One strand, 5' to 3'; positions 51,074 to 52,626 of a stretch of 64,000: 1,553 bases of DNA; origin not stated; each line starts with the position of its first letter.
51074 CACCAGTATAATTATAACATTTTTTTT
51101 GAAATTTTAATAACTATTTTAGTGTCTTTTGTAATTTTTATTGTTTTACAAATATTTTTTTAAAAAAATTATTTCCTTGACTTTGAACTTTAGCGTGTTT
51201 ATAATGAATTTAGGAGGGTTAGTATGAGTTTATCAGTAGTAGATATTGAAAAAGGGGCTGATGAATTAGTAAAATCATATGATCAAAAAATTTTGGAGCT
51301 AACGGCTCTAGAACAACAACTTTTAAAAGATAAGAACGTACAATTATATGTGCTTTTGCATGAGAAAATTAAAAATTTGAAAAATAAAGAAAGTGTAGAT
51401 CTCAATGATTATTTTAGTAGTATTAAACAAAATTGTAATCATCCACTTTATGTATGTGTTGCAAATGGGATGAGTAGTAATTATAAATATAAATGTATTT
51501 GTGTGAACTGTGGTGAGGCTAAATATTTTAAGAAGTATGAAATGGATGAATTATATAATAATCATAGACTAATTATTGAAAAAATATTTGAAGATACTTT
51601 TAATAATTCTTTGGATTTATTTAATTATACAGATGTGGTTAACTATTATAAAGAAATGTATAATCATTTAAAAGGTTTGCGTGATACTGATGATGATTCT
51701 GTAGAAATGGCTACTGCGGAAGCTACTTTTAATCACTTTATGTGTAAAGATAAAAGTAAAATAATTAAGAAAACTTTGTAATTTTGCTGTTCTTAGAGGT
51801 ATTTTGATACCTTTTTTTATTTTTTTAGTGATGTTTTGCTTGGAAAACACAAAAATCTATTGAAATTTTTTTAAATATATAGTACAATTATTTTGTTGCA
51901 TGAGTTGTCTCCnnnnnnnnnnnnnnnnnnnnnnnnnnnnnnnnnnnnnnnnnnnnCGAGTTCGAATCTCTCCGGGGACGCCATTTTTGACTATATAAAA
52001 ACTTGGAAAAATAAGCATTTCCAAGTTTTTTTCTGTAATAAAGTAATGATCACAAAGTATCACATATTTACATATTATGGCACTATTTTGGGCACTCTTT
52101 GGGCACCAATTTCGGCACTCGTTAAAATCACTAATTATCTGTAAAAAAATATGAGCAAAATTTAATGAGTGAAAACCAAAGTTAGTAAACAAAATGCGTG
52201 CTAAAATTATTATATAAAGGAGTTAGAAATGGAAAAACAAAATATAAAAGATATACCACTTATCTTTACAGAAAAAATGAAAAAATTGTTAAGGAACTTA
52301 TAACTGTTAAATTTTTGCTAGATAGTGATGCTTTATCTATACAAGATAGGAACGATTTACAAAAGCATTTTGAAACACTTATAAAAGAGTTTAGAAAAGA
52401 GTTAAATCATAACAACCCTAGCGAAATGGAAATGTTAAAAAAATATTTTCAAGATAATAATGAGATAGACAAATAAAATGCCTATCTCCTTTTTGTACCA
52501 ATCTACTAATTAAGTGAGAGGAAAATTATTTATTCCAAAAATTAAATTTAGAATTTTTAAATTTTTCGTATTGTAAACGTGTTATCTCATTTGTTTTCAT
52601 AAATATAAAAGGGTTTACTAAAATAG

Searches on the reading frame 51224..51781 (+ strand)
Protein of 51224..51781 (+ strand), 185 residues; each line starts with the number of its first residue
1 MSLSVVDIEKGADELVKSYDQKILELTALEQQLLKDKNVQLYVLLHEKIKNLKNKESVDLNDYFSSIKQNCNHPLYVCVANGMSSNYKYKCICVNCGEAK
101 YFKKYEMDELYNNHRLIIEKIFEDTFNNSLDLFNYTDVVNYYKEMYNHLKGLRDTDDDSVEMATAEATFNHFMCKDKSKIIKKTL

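Call 37: find_encoding_contigs(protein=window:51224-51781:+, flank=10000, max_places=10)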
Protein window:51224-51781:+ (185 aa): 23 contigs read that carry it; 2 places shown.
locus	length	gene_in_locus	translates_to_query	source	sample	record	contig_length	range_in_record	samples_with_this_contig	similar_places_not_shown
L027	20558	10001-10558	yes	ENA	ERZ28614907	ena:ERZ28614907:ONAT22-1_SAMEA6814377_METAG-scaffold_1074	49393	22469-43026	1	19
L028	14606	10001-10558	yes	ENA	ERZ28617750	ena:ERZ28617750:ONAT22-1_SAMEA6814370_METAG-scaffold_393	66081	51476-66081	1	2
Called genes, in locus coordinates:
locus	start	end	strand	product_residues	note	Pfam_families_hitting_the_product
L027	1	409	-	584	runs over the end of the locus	PF01935:DUF87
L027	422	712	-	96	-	PF04297:UPF0122, PF04545:Sigma70_r4 (weak)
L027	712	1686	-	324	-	PF02881:SRP54_N, PF00448:SRP54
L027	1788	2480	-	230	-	-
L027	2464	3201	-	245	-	-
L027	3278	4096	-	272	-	-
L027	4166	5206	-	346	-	PF01636:APH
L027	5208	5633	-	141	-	PF00293:NUDIX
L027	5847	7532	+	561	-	PF00753:Lactamase_B, PF12706:Lactamase_B_2 (faint), PF23023:Anti-Pycsar_Apyc1 (weak), PF22505:RNase_J_b_CASP, PF07521:RMMBL, PF17770:RNase_J_C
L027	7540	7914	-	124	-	PF07963:N_methyl (weak)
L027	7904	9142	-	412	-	PF03952:Enolase_N, PF00113:Enolase_C, PF07476:MAAL_C (weak), PF13378:MR_MLE_C (weak)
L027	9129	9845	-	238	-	-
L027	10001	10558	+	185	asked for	-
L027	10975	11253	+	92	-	-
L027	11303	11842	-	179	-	-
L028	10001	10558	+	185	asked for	-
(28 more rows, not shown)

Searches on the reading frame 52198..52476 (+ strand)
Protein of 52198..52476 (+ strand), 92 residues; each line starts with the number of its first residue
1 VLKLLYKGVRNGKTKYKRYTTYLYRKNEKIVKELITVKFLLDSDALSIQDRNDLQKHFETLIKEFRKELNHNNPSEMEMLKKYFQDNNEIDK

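Call 8: search_protein_families(library=pfam, max_evalue=1, proteins=[window:52198-52476:+])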
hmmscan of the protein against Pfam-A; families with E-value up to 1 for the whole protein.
window:52198-52476:+ (92 aa): 3 families
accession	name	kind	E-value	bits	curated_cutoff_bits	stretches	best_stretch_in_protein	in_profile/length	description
PF03008.20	DUF234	-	0.012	16.5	22.5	1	53-91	31-71/100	Archaea bacterial proteins of unknown function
PF07600.16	DUF1564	-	0.014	15.6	25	1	45-88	35-78/167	Protein of unknown function (DUF1564)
PF17880.6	Yos9_DD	-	0.021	15.4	30.5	1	3-50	31-78/128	Yos9 dimerzation domain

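Call 41: search_protein_families(library=phrogs, max_evalue=0.01, proteins=[window:52198-52476:+])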
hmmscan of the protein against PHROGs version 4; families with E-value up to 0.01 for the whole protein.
window:52198-52476:+ (92 aa): 0 families

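Call 88: search_protein_families(library=padloc, max_evalue=0.01, proteins=[window:52198-52476:+])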
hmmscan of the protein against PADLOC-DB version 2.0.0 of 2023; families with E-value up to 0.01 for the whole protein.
window:52198-52476:+ (92 aa): 0 families

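Call 89: search_protein_families(library=ncbifam, max_evalue=0.01, proteins=[window:52198-52476:+])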
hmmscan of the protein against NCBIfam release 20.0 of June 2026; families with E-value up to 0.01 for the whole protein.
window:52198-52476:+ (92 aa): 0 families
